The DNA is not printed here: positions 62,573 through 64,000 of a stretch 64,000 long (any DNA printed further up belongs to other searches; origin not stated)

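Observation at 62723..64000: Non-pyrrolysine homolog of monomethylamine methyltransferase MtmB in a high-GC bacterium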

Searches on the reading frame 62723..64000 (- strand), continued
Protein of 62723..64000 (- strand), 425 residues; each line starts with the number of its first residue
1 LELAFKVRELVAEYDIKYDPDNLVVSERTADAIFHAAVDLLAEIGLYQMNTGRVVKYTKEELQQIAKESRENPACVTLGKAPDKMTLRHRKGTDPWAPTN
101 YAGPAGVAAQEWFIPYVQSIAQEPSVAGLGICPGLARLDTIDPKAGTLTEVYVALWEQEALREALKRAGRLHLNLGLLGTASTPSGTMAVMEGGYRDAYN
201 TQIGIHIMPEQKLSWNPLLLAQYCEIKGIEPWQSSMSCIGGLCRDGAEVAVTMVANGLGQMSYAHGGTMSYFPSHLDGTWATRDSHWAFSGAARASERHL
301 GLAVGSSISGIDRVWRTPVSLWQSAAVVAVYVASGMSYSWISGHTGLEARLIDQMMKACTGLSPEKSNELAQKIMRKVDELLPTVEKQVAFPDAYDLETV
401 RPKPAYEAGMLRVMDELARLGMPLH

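Call 25: find_encoding_contigs(protein=P0018, flank=10000, max_places=2)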
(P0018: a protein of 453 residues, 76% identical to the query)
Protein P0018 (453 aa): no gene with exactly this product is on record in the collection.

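Call 32: find_related_loci(query=window:62726-64000:-, collection=genome_contigs, flank=10000)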
Query window:62726-64000:- (425 aa) in genome_contigs; peptide patterns used: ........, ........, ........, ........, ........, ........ (x = any residue, [..] = any of these).
26 stretches matched a pattern; 5 encode a relative of the query (tblastn E <= 1e-3); 5 distinct loci.
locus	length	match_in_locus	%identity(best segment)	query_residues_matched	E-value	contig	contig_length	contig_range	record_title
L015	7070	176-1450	95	1-425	0e+0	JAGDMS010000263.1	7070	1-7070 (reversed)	MAG: Deltaproteobacteria bacterium isolate CTSoil_040 scaffold_13122, whole genome shotgun sequence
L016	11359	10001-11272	81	1-424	0e+0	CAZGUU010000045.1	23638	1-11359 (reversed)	MAG TPA_asm: uncultured Enterobacteriaceae bacterium isolate binchicken_co16_326 genome assembly, contig: NODE_3591_leng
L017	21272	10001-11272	86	1-424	0e+0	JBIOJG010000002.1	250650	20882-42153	MAG: Candidatus Binatia bacterium isolate GcC5-6 k141_2233747_length_250650_cov_131.4421, whole genome shotgun sequence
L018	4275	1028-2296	70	1-423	0e+0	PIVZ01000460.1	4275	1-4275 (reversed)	MAG: bacterium isolate Glo_18 GloG15_CONTIG34886, whole genome shotgun sequence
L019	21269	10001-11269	71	1-423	0e+0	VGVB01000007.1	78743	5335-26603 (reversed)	MAG: Gammaproteobacteria bacterium isolate M_DeepCast_65m_mx_133 M_DeepCast_65m_mx_133_Ga0194120_10000437, whole genome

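Call 37: search_protein_families(library=pfam, proteins=[L017:4538-6616:+, L017:6982-7722:-, L017:7901-8821:+, L017:8858-9166:+, L017:9199-9906:+, L017:11287-12255:+, L017:13328-16351:+, L017:16539-18572:+, L017:1706-3880:+, L017:21-1682:+], max_evalue=0.001)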
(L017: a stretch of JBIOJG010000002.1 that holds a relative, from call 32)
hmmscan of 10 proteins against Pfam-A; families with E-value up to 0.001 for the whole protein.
L017:4538-6616:+ (692 aa): 5 families
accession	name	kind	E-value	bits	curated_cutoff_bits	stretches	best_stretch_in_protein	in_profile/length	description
PF13549.11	ATP-grasp_5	-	1.4e-64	217.9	27.6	1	478-690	3-221/221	ATP-grasp domain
PF13607.11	Succ_CoA_lig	-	2.7e-49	166.9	27.4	1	155-290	2-138/138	Succinyl-CoA ligase like flavodoxin domain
PF13380.12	CoA_binding_2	-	1.7e-27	96.6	22.8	1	8-131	1-113/116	CoA binding domain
PF02629.25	CoA_binding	-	1.3e-12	48.7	22.3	1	7-95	3-95/97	CoA binding domain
PF19045.5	Ligase_CoA_2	-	1.8e-05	25.3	23.7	1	304-437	1-137/162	Ligase-CoA domain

L017:6982-7722:- (246 aa): 3 families
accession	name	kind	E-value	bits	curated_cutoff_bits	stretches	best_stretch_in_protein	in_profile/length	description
PF16859.10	TetR_C_11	-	1e-25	90.7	32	1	119-226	3-111/113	Tetracyclin repressor-like, C-terminal domain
PF00440.29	TetR_N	-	3.4e-12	46.4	24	1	62-104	1-43/47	Bacterial regulatory proteins, tetR family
PF07638.17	Sigma70_ECF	-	0.00089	19.6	21.1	0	65-99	139-173/185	ECF sigma factor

L017:7901-8821:+ (306 aa): 1 family
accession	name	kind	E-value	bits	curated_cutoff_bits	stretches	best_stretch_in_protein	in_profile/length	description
PF00296.26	Bac_luciferase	-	4e-50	171.4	27.9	1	27-249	22-224/314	Luciferase-like monooxygenase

L017:8858-9166:+ (102 aa): 1 family
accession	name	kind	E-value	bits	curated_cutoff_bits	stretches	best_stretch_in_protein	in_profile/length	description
PF14251.12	PterinBD-DUF4346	-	6.8e-05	24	29.6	1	64-102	46-86/86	PterinBD-DUF4346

L017:9199-9906:+ (235 aa): 2 families
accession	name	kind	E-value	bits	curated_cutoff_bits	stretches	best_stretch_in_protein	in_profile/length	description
PF02310.24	B12-binding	-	4.7e-20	72.1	32.1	1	91-196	2-113/121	B12 binding domain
PF02607.22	B12-binding_2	-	6.3e-14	52.4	23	1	5-76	2-72/74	B12 binding domain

L017:11287-12255:+ (322 aa): 5 families
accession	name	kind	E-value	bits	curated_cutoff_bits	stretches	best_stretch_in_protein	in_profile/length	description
PF00561.26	Abhydrolase_1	-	1.8e-35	123.2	25.8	1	42-285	1-245/245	alpha/beta hydrolase fold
PF12697.13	Abhydrolase_6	-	6.5e-23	83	26.3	1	44-291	1-217/217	Alpha/beta hydrolase family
PF12146.15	Hydrolase_4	-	6e-15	55.6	27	1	43-283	6-237/239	Serine aminopeptidase, S33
PF01738.24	DLH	-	0.00014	22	21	0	225-283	129-191/217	Dienelactone hydrolase family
PF08386.16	Abhydrolase_4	-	0.00095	19.7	21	0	235-279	30-74/103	TAP-like protein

L017:13328-16351:+ (1007 aa): 12 families
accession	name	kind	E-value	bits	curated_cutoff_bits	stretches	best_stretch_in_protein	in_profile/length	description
PF13426.13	PAS_9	-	3.8e-59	197.8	27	4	163-265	2-103/103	PAS domain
PF00989.32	PAS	-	3.8e-57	191.6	22.6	3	153-263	2-113/113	PAS fold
PF08448.16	PAS_4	-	1.6e-49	167.1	23.1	4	158-268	1-110/110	PAS fold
PF08447.18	PAS_3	-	1.9e-45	153.5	25.6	3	425-514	2-89/89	PAS fold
PF13188.13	PAS_8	-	5.5e-34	115.4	21.8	4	646-693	3-51/65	PAS domain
PF02518.31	HATPase_c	-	1.5e-19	70.9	26.4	1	894-1002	1-107/111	Histidine kinase-, DNA gyrase B-, and HSP90-like ATPase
PF12860.13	PAS_7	-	6.6e-16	58.9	27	1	281-393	1-113/115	PAS fold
PF00512.31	HisKA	-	3.3e-14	53.1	26.9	1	787-851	3-64/66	His Kinase A (phospho-acceptor) domain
PF00072.30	Response_reg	-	8.5e-13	48.9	30.2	1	22-131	2-110/111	Response regulator receiver domain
PF24820.1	Diguanyl_cycl_sensor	-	2.1e-09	37.7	28.1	0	159-247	3-97/109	Diguanylate cyclase-like sensor domain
PF13596.12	PAS_10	-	6.3e-05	24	22.1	0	173-264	20-106/106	PAS domain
PF08670.17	MEKHLA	-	0.00097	19.5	23.7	0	178-254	55-132/143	MEKHLA domain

L017:16539-18572:+ (677 aa): 10 families
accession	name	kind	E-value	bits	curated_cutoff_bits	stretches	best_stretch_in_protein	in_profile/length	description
PF08447.18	PAS_3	-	1.6e-65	217.8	25.6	4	579-648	3-73/89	PAS fold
PF00989.32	PAS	-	5.1e-50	168.7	22.6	3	430-540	2-113/113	PAS fold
PF08448.16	PAS_4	-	8.8e-45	151.9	23.1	4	438-545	4-110/110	PAS fold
PF13426.13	PAS_9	-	2.2e-38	131.1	27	3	440-542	2-103/103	PAS domain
PF13188.13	PAS_8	-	2.6e-17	62.5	21.8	1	429-478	1-51/65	PAS domain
PF00072.30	Response_reg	-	1.3e-14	54.8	30.2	1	43-149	2-107/111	Response regulator receiver domain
PF14598.12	PAS_11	-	1.8e-12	47.6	25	1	325-413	8-101/109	PAS domain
PF21043.3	Rv3651-like_C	-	2e-05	24.8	31.1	0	599-645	46-89/118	Rv3651-like, C-terminal domain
PF13596.12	PAS_10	-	4.1e-05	24.6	22.1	0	444-541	14-106/106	PAS domain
PF12860.13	PAS_7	-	6.3e-05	23.5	27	0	442-547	8-114/115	PAS fold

L017:1706-3880:+ (724 aa): 4 families
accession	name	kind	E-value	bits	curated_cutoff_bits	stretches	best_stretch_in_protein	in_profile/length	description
PF02878.22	PGM_PMM_I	-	7.5e-25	87.7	22.5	1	137-224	53-135/138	Phosphoglucomutase/phosphomannomutase, alpha/beta/alpha domain I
PF02879.22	PGM_PMM_II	-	3.1e-21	76.3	29.3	1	251-351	3-100/103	Phosphoglucomutase/phosphomannomutase, alpha/beta/alpha domain II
PF02880.22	PGM_PMM_III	-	7.1e-11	42.7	20.7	1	362-497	2-115/115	Phosphoglucomutase/phosphomannomutase, alpha/beta/alpha domain III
PF00408.26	PGM_PMM_IV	-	4e-05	24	23.1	1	569-593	30-53/68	Phosphoglucomutase/phosphomannomutase, C-terminal domain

L017:21-1682:+ (553 aa): 4 families
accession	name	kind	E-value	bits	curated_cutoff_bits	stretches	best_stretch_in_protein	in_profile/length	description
PF01380.27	SIS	-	4.3e-31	107.9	25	2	234-359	2-129/131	SIS domain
PF13522.11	GATase_6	-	3e-22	79.5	27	1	14-143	9-129/130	Glutamine amidotransferase domain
PF13537.11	GATase_7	-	1.7e-17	64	25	1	32-148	10-121/123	Glutamine amidotransferase domain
PF13230.11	GATase_4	-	0.0001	21.8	23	1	14-93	70-148/272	Glutamine amidotransferases class-II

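Call 44: search_protein_families(library=ncbifam, proteins=[window:62726-64000:-], max_evalue=0.01)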
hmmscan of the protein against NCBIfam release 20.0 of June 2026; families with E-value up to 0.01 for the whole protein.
window:62726-64000:- (425 aa): 0 families

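Call 57: predict_structure(alignment_id=A1)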
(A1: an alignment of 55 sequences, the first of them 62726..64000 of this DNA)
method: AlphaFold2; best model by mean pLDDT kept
length: 425 residues; sequences in the alignment: 55
mean_pLDDT: 96.1   pTM: 0.94
mean pLDDT of the five models: 96.1, 96.1, 96.1, 95.2, 95.2
residues with pLDDT >= 90: 404; 70-90: 21; 50-70: 0; < 50: 0
segments of 3 or more residues with pLDDT < 50: none
pLDDT, mean of each block of 10 residues (from residue 1): 95 97 98 99 95 95 98 97 97 97 93 99 98 96 93 97 98 93 91 94 88 92 96 93 95 97 94 94 98 98 97 96 99 98 98 99 97 98 96 98 99 99 93
secondary structure, 60 per line:
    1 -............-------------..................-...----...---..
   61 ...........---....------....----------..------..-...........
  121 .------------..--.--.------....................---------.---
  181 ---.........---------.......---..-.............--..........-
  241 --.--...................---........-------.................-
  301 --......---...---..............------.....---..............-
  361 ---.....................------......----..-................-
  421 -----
elements in order: H2-13 H27-44 E46-48 E53-55 H59-71 E75-78 E85-88 H110-121 H148-167 H184-192 E202-208 H215-227 E230-239 H246-264 E268-275 H283-299 E303-308 H318-331 E338-342 H346-359 H364-384 H391-394 H404-419

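Call 60: fold_search(model_id=the predicted structure, library=pdb)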
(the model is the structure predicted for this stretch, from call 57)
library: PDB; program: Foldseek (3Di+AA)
matches with E <= 10: 774; with E <= 0.001: 14
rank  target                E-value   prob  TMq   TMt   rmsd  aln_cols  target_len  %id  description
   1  1l2q                  5.9e-27  1.00  0.89  0.83   2.9       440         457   18  Crystal Structure of the Methanosarcina barkeri Monomethylamine Methyltransferase (MtmB) (released 2002-06-05)
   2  1tv2                  7.0e-27  1.00  0.89  0.83   2.8       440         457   18  Crystal structure of the hydroxylamine MtmB complex (released 2004-10-19)
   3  1nth                  2.4e-26  1.00  0.89  0.83   2.8       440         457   18  Crystal structure of the methanosarcina barkeri monomethylamine methyltransferase (MTMB) (released 2003-02-04)
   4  7xcm_A                2.4e-09  1.00  0.61  0.53  12.7       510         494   12  Crystal structure of sulfite MttB structure at 3.2 A resolution (released 2023-01-18)
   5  7xcl_A                4.4e-09  1.00  0.62  0.54  13.3       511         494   12  Crystal structure of trimethylamine methyltransferase MttB from Methanosarcina barkeri at 2.5 A resolution (released 2023-01-18)
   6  7xcm_C                8.8e-09  1.00  0.60  0.53  13.3       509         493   12  Crystal structure of sulfite MttB structure at 3.2 A resolution (released 2023-01-18)
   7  7xcl_C                1.5e-08  1.00  0.59  0.52  13.6       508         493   12  Crystal structure of trimethylamine methyltransferase MttB from Methanosarcina barkeri at 2.5 A resolution (released 2023-01-18)
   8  7xcn_A                2.3e-08  1.00  0.60  0.53  13.3       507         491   13  Crystal structure of the MttB-MttC complex at 2.7 A resolution (released 2023-01-18)
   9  4yyc                  5.8e-08  1.00  0.60  0.54  11.8       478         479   14  Crystal structure of trimethylamine methyltransferase from Sinorhizobium meliloti in complex with unknown ligand (released 2015-04-08)
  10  2qne_A                4.7e-07  1.00  0.60  0.54  12.7       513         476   11  Crystal structure of putative methyltransferase (ZP_00558420.1) from Desulfitobacterium hafniense Y51 at 2.30 A resolu (released 2007-08-14)
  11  9yce_B                1.7e-06  1.00  0.62  0.56  11.2       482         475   12  Active site of MtgB, a glycine betaine methyltransferase from the MttB superfamily (released 2026-03-11)
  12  9yce_A                2.1e-06  1.00  0.56  0.50  12.3       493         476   12  Active site of MtgB, a glycine betaine methyltransferase from the MttB superfamily (released 2026-03-11)
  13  2qne_B                5.0e-06  1.00  0.54  0.49  13.2       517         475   11  Crystal structure of putative methyltransferase (ZP_00558420.1) from Desulfitobacterium hafniense Y51 at 2.30 A resolu (released 2007-08-14)
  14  4o1e_B                4.1e-04  1.00  0.40  0.61   7.4       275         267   13  Structure of a methyltransferase component in complex with MTHF involved in O-demethylation (released 2015-01-21)
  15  4wcx_C                1.8e-03  0.89  0.30  0.29  17.6       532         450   10  Crystal structure of HydG: A maturase of the [FeFe]-hydrogenase (released 2015-02-04)
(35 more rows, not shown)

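Call 79: search_protein_representatives(protein=window:62726-64000:-)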
Query: 425 residues. Proteins with E-value up to 0.001 (for the whole library): 425; up to 1e-10: 206; up to 1e-30: 31. The best 150 are listed.
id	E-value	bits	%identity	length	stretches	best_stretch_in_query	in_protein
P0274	1.4e-123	429.4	48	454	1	3-424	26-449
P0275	1.2e-113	396.8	59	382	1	6-369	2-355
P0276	1.9e-92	326.9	38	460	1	7-422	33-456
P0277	7.1e-92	325.0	38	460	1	2-424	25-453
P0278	3.4e-87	309.6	39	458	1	4-424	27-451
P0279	1.0e-84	301.5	41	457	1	4-423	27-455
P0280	1.8e-81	290.8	47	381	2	126-383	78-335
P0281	1.8e-76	274.3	37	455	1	4-423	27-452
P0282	1.9e-63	231.4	45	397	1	43-282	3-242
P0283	1.3e-60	222.0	49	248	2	109-298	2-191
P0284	8.0e-59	216.2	87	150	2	127-195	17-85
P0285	5.8e-56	206.7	34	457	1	2-422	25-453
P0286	3.0e-55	204.4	34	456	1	2-423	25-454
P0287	2.4e-54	201.4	47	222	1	208-424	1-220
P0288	8.2e-49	183.2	32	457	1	1-406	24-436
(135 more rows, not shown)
